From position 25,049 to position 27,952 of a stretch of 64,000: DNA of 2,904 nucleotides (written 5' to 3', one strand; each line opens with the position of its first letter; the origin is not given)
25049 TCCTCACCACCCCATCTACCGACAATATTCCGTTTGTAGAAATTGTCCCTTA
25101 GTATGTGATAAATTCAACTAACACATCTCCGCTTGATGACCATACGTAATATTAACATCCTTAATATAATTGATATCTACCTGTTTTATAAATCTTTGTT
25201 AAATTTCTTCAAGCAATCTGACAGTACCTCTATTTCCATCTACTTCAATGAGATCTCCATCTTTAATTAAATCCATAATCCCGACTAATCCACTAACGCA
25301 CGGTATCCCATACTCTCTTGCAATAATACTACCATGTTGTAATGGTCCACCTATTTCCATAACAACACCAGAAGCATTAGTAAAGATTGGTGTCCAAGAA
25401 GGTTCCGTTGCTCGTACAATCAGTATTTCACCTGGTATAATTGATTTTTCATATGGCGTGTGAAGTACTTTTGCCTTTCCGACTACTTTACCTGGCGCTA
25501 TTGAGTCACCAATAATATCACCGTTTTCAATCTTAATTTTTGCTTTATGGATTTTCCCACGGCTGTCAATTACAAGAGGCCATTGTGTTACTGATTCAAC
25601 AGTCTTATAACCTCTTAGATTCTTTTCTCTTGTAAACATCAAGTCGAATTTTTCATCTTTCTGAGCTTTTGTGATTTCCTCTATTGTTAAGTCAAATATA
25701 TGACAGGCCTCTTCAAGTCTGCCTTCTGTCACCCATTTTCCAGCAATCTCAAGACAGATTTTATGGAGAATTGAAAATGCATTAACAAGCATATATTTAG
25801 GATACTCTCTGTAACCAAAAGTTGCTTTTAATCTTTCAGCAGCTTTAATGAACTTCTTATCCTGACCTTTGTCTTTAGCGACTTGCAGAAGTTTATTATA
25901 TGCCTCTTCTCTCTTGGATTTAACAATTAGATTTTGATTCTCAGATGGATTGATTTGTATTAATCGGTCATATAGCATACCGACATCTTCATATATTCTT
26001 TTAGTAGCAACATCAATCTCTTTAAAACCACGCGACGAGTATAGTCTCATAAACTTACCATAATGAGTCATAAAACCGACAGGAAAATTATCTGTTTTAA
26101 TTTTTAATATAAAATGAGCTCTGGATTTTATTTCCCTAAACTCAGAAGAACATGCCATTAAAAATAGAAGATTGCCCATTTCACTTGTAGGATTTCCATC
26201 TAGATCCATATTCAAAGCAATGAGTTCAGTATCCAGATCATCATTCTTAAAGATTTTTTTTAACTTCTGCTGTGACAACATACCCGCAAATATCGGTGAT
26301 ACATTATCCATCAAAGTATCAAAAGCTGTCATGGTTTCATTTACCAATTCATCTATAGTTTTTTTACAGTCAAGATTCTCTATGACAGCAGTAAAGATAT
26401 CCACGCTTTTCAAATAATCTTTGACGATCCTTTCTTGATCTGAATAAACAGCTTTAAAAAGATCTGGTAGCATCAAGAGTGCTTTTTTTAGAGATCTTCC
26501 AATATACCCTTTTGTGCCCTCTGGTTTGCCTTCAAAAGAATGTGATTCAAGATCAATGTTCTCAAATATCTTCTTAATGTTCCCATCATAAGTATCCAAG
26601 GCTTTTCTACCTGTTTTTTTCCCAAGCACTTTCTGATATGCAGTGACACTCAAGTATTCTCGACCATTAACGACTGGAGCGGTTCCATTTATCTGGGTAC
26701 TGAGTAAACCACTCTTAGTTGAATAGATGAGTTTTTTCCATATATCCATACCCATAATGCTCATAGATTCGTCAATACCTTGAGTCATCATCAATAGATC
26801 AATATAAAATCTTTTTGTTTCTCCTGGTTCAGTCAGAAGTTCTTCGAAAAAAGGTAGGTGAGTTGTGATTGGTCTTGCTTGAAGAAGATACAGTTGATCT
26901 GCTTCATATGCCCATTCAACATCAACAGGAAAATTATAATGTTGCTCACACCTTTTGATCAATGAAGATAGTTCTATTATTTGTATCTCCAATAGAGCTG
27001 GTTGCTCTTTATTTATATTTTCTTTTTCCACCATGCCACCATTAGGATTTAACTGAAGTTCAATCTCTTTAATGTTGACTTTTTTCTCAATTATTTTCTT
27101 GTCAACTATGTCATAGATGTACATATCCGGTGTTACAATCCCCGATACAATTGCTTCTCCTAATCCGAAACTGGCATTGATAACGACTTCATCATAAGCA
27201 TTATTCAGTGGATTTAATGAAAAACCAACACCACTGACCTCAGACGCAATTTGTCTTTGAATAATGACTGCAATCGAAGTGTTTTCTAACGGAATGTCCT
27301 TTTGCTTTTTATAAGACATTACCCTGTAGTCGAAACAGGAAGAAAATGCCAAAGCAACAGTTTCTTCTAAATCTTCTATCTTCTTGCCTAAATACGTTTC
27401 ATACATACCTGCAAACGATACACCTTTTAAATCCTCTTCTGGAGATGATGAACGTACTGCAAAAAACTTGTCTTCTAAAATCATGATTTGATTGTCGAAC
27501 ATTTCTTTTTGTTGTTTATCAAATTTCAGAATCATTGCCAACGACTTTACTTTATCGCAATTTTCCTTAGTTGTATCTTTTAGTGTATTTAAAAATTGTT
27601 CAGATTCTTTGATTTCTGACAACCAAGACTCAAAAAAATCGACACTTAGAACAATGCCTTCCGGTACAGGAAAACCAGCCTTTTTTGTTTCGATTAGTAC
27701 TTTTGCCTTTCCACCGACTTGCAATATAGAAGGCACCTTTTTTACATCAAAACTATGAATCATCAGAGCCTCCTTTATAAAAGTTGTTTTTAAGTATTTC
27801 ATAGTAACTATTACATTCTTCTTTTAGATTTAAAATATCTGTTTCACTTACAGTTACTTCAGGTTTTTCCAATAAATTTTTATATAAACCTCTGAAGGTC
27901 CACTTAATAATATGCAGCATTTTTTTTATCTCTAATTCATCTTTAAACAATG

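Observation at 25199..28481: Duplicated TetR-linked PEP-utilizing (rifampin-phosphotransferase-like) modules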

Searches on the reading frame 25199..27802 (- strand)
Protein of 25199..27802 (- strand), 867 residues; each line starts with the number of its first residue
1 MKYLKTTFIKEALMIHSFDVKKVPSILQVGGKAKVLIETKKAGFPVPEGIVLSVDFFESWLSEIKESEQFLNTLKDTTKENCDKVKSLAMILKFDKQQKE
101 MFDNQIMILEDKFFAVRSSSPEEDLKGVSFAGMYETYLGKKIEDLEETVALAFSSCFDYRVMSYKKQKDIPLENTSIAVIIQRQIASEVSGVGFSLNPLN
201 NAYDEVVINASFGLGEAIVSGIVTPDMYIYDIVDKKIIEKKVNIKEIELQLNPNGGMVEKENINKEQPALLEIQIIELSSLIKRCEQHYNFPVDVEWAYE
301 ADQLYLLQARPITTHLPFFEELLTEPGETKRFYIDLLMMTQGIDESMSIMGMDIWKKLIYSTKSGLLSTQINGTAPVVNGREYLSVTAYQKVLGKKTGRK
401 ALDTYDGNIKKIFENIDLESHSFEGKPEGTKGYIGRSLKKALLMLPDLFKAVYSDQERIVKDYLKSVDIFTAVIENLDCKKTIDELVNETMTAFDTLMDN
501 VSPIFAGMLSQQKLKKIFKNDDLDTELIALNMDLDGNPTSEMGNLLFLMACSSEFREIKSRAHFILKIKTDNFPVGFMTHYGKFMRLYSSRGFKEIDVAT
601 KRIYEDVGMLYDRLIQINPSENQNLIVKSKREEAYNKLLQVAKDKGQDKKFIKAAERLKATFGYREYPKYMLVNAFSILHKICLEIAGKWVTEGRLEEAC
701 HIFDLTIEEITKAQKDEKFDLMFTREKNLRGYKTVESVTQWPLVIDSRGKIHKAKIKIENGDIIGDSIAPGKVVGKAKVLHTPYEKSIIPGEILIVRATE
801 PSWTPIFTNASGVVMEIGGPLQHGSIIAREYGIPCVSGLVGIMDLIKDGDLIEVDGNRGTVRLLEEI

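Call 5: search_protein_families(library=pfam, proteins=[window:25199-27802:-], max_evalue=0.01)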
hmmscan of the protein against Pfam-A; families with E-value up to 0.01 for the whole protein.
window:25199-27802:- (867 aa): 2 families
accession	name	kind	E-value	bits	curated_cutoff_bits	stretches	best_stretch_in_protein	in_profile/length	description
PF01326.24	PPDK_N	-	2.2e-63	215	27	1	28-315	3-312/328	Pyruvate phosphate dikinase, AMP/ATP-binding domain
PF00391.29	PEP-utilizers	-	1.6e-21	76.1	23.1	1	790-859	3-72/72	PEP-utilising enzyme, mobile domain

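Call 6: search_protein_families(library=ncbifam, proteins=[window:25199-27802:-], max_evalue=0.01)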
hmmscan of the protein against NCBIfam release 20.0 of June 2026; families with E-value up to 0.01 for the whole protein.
window:25199-27802:- (867 aa): 26 families (the best 25 are shown)
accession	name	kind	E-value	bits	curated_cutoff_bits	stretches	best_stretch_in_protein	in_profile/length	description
NF004878.0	PRK06241.1-3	subfamily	2.1e-120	403.4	945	1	25-866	15-891/891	phosphoenolpyruvate synthase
NF004877.0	PRK06241.1-2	subfamily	3.3e-105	353.2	866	1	25-864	15-868/869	phosphoenolpyruvate synthase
NF041857.1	RIF_Ptrans_rph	equivalog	3.9e-100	336.5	999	1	25-864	13-864/864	rifamycin-inactivating phosphotransferase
NF004879.0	PRK06241.1-4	equivalog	2.9e-87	293.7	976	1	24-864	14-868/868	phosphoenolpyruvate synthase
NF004881.0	PRK06241.2-2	equivalog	2.3e-85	287.6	883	2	26-314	16-312/898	phosphoenolpyruvate synthase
NF004880.0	PRK06241.2-1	equivalog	2.5e-84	283.7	972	1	23-864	12-837/837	phosphoenolpyruvate synthase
NF052631.1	prodigiosin_PigC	equivalog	8.3e-83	278.7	1300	2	25-333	12-318/883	prodigiosin ligase PigC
NF005057.0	PRK06464.1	equivalog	6.5e-77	259.3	598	2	14-315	6-338/798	phosphoenolpyruvate synthase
NF052632.1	undecylprod_RedH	equivalog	1.3e-73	248.4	1350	2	24-315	12-296/880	undecylprodigiosin ligase RedH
TIGR01418.1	PEP_synth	equivalog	3.3e-71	240.7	739.75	2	22-315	9-332/784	pyruvate, water dikinase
NF000283.1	RPH_KJ151292.1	equivalog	1.6e-67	228.5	1700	2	25-358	16-354/865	rifamycin-inactivating phosphotransferase Rph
NF004883.0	PRK06241.2-4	equivalog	2.9e-67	227.6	1063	2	29-321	32-335/928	phosphoenolpyruvate synthase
NF004882.0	PRK06241.2-3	equivalog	8.1e-56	189.6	850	2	28-314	11-278/827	phosphoenolpyruvate synthase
NF006153.0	PRK08296.1-5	subfamily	1.4e-24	86.4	578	1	759-865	500-607/608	hypothetical protein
NF006150.0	PRK08296.1-2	subfamily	1.4e-20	73.1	650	1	749-865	489-606/633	hypothetical protein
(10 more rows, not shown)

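Call 9: search_solved_structures(query=window:25199-27763:-, max_evalue=0.001, show_alignments=1)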
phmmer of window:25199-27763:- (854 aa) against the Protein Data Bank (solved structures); distinct sequences matched with E-value up to 0.001: 17.
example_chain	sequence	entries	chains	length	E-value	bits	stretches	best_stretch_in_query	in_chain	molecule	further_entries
5fbs_A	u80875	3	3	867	9.1e-73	248.8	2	15-342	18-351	Phosphoenolpyruvate synthase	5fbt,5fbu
5hv1_A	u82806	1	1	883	9.8e-73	248.7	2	15-342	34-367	Phosphoenolpyruvate synthase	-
5hv2_A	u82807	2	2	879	1e-72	248.7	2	15-342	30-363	Phosphoenolpyruvate synthase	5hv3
8a8e_A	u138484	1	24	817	1.1e-51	179.2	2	59-302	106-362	Phosphoenolpyruvate synthase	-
9dae_A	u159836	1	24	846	1e-41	146.2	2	12-297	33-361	Phosphoenolpyruvate synthase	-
2ols_A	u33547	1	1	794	1.2e-35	126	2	98-301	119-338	Phosphoenolpyruvate synthase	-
5hv6_A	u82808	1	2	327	3.1e-34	121.4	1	15-301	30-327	Phosphoenolpyruvate synthase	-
9goj_A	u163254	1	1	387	1.2e-28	103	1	101-301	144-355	Phosphoenolpyruvate synthase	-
2e28_A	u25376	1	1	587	6.9e-08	34.3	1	737-848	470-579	Pyruvate kinase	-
5woy_A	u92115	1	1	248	2.8e-06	28.9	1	780-848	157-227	Phosphoenolpyruvate-protein phosphotransferase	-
1kbl_A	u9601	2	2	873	2.1e-05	26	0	745-841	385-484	PYRUVATE PHOSPHATE DIKINASE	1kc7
1dik_A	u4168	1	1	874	2.1e-05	26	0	745-841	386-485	PYRUVATE PHOSPHATE DIKINASE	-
1ggo_A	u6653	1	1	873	2.1e-05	26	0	745-841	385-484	PROTEIN (PYRUVATE, PHOSPHATE DIKINASE)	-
9pzl_A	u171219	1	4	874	2.2e-05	26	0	745-841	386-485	Pyruvate, phosphate dikinase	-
1jde_A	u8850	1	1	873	3.7e-05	25.2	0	745-841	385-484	PYRUVATE, PHOSPHATE DIKINASE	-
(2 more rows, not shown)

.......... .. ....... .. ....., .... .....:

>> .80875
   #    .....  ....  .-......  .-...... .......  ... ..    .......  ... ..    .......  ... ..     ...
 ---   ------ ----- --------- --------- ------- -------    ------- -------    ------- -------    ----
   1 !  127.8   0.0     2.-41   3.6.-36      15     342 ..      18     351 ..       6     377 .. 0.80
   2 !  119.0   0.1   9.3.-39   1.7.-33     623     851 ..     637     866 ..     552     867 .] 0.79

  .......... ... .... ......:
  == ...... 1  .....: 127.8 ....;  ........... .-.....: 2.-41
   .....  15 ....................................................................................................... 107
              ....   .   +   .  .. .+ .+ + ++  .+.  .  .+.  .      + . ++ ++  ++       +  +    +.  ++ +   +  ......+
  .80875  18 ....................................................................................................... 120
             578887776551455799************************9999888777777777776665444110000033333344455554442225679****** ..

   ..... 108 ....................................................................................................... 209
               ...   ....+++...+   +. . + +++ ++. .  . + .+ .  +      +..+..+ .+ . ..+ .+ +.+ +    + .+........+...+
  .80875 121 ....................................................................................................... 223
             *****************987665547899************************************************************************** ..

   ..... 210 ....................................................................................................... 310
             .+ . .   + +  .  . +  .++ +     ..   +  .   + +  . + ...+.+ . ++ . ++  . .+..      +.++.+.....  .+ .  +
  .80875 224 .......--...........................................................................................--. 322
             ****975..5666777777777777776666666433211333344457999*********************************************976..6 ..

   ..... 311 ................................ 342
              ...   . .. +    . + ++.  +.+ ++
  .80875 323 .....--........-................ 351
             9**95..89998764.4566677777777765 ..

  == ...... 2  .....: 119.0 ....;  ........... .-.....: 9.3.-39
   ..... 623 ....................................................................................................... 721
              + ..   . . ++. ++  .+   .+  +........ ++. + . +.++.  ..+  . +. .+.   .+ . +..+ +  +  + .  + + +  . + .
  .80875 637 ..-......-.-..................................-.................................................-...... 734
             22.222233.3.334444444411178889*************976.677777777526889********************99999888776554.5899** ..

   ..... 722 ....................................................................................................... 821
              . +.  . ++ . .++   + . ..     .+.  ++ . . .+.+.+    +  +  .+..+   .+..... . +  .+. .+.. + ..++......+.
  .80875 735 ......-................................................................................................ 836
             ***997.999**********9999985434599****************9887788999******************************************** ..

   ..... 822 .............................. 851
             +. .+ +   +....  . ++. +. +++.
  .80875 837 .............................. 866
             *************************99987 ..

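Call 13: find_homologous_proteins(query=window:25199-27763:-, max_evalue=1e-10)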
Query window:25199-27763:- (854 aa): 3685 proteins with E <= 1e-10 among 8000 candidates; the best 120 are listed.
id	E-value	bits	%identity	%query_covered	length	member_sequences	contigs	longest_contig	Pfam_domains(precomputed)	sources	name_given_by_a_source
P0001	0.0e+0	1907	100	100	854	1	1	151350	PF00391.30,PF01326.25,PF27448.1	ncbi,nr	ncbi:MAG: hypothetical protein JEZ08_11850 [Clostridiales bacterium]|nr:hypothetical protein [Clostr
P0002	0.0e+0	1363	69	100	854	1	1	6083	PF00391.30,PF01326.25,PF27448.1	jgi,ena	jgi:pyruvate,water dikinase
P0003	0.0e+0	1350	69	100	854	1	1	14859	PF00391.30,PF01326.25,PF27448.1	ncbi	-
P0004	0.0e+0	1336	69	100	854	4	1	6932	PF00391.30,PF01326.25,PF27448.1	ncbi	-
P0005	0.0e+0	1321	68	100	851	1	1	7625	PF00391.30,PF01326.25,PF27448.1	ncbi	-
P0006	0.0e+0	1297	67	100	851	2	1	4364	PF00391.30,PF01326.25,PF27448.1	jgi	jgi:pyruvate,water dikinase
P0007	0.0e+0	1243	63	100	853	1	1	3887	PF00391.30,PF01326.25,PF27448.1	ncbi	ncbi:MAG: PEP/pyruvate-binding domain-containing protein [Clostridiales bacterium]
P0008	0.0e+0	1233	64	100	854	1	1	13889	PF00391.30,PF01326.25,PF27448.1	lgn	-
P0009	0.0e+0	1177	61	100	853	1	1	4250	PF00391.30,PF01326.25,PF27448.1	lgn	-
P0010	0.0e+0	1168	61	100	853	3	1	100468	PF00391.30,PF01326.25,PF27448.1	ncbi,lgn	-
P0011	0.0e+0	1156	59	100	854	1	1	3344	PF00391.30,PF01326.25,PF27448.1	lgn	-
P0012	0.0e+0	1154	60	100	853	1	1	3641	PF00391.30,PF01326.25,PF27448.1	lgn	-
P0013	0.0e+0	1152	59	100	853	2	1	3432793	PF00391.30,PF01326.25,PF27448.1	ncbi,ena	-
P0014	0.0e+0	1152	61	100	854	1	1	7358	PF00391.30,PF01326.25,PF27448.1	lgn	-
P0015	0.0e+0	1150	60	100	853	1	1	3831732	PF00391.30,PF01326.25,PF27448.1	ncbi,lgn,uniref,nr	ncbi:hypothetical protein IMX26_17570 [Clostridium sp. 'deep sea']|uniref:PEP/pyruvate-binding domai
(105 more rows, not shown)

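Call 20: find_related_loci(query=window:25199-27763:-, collection=genome_contigs, flank=6000)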
Query window:25199-27763:- (854 aa) in genome_contigs; peptide patterns used: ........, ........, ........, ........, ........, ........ (x = any residue, [..] = any of these).
82 stretches matched a pattern, but none encodes a relative of the query by tblastn (E <= 1e-3).

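Call 23: find_related_loci(query=A1, collection=genome_contigs, flank=6000)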
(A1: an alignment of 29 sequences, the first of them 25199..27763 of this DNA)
Query A1 (854 aa) in genome_contigs; peptide patterns used: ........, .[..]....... (x = any residue, [..] = any of these).
599 stretches matched a pattern (row limit reached: there are more); 542 encode a relative of the query (tblastn E <= 1e-3); the best 80 are kept; 79 distinct loci.
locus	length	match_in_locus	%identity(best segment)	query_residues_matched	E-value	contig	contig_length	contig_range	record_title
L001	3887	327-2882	63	1-852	0e+0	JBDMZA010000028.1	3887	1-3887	MAG: Clostridiales bacterium isolate NRS2.bin.1 k97_19954, whole genome shotgun sequence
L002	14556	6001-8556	59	1-852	0e+0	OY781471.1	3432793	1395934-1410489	MAG: Tissierellales bacterium isolate f5db3f26-e30e-4500-98bb-a46faba182b7 genome assembly, chromosome: 1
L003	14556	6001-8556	61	1-852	0e+0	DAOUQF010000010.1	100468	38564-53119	MAG TPA_asm: Eubacteriales bacterium isolate CSMAG_119 CSMAG_119_k141_2423922_length_100468_cov_14.9969, whole genome sh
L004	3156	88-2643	57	1-851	0e+0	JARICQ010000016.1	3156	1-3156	MAG: Tissierellaceae bacterium isolate cluster2_bin.42 k127_479722, whole genome shotgun sequence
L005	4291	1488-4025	57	2-850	0e+0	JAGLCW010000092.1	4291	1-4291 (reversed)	MAG: Caldisericia bacterium isolate SW_4_17 ROV167.bin.17.fa_92, whole genome shotgun sequence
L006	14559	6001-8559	57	1-852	0e+0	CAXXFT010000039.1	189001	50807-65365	MAG: uncultured Sedimentibacter sp. isolate 90ad4bd6-3e3f-41ea-a839-0ac70987d3d1 genome assembly, contig: contig_39, who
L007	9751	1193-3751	56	1-853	0e+0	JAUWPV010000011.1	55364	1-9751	MAG: Bacillota bacterium isolate CSMAG_2485 CSMAG_2485_k141_12667_length_55364_cov_29.9774, whole genome shotgun sequenc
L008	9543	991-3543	52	1-851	0e+0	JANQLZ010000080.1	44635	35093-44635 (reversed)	MAG: Bacillota bacterium isolate PL25a_bin.78 k99_2924256, whole genome shotgun sequence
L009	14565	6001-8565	51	1-853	0e+0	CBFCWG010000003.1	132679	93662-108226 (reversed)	MAG TPA_asm: uncultured bacterium isolate ERR13917544_binner12_Refined_49 genome assembly, contig: ERZ26802894.41, whole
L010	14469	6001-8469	51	5-852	0e+0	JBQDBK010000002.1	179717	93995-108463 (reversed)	MAG: Peptoniphilaceae bacterium isolate AOP35_05H_surf _bin _17 AOP35_05H_surf.bin.17_2, whole genome shotgun sequence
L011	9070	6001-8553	60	1-851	0e+0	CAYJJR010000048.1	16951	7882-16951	MAG TPA_asm: uncultured Oscillospiraceae bacterium isolate ERP123703_co1_309 genome assembly, contig: NODE_3523_length_1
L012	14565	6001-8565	49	1-853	0e+0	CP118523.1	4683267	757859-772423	Clostridiaceae bacterium M8S5 chromosome, complete genome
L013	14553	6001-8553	48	1-851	0e+0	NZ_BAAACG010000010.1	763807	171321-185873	Clostridium oceanicum strain JCM 1407 sequence10, whole genome shotgun sequence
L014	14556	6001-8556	48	1-854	0e+0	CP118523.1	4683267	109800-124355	Clostridiaceae bacterium M8S5 chromosome, complete genome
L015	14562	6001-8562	46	1-852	0e+0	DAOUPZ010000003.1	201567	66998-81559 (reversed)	MAG TPA_asm: Clostridia bacterium isolate CSMAG_113 CSMAG_113_k141_3014023_length_201567_cov_21.1650, whole genome shotg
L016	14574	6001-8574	45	3-851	0e+0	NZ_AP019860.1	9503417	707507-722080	Candidatus Uabimicrobium amorphum strain SRT547 chromosome, complete genome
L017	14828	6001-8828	45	1-853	0e+0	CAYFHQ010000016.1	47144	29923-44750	MAG TPA_asm: uncultured Peptostreptococcaceae bacterium isolate ERP003628_co2_39 genome assembly, contig: NODE_519_lengt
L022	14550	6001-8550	44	2-852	0e+0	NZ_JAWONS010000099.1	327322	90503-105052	Clostridium boliviensis strain E-1 contig00003, whole genome shotgun sequence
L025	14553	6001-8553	44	1-853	0e+0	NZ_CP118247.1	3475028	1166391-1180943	Devosia rhodophyticola strain G2-5 chromosome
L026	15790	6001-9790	44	1-851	0e+0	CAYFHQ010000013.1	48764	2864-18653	MAG TPA_asm: uncultured Peptostreptococcaceae bacterium isolate ERP003628_co2_39 genome assembly, contig: NODE_488_lengt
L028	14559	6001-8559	43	1-853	0e+0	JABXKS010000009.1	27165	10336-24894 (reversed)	MAG: Clostridiales bacterium isolate GPF-1 scaffold_117, whole genome shotgun sequence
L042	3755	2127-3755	54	1-543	0e+0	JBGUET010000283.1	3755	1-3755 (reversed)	MAG: Sedimentibacter sp. isolate DXN-09 NODE_1461_length_3755_cov_4.846216, whole genome shotgun sequence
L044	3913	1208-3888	41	9-849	0e+0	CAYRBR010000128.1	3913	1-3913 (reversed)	MAG TPA_asm: uncultured Caldisericota bacterium isolate binchicken_co42_481 genome assembly, contig: NODE_48497_length_3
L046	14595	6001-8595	36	2-852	1e-178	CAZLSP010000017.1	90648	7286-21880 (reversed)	MAG TPA_asm: uncultured Anaerolinea sp. isolate binchicken_co197_447 genome assembly, contig: NODE_191_length_90648_cov_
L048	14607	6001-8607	36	2-852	5e-173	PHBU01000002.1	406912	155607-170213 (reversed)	MAG: Chloroflexi bacterium HGW-Chloroflexi-6 bjp_ig2157_scaffold_2, whole genome shotgun sequence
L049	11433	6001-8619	36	1-852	3e-172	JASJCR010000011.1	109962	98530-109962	MAG: Ardenticatenaceae bacterium isolate MO_167.B30 MO_167.c_79, whole genome shotgun sequence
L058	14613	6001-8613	36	1-853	2e-165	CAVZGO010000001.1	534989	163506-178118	MAG: uncultured Chloroflexia bacterium isolate MFD04716.bin.1.311 genome assembly, contig: contig_10689, whole genome sh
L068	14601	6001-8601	37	1-852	2e-160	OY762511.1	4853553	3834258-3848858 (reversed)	MAG: uncultured Acidaminobacter sp. isolate eb0b3795-456d-4346-a6b9-bf51d2f12fe3 genome assembly, chromosome: 1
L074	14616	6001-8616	36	5-853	7e-171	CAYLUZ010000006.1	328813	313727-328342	MAG TPA_asm: uncultured Leptolinea sp. isolate SRP302447_co2_431 genome assembly, contig: NODE_95_length_328813_cov_25.9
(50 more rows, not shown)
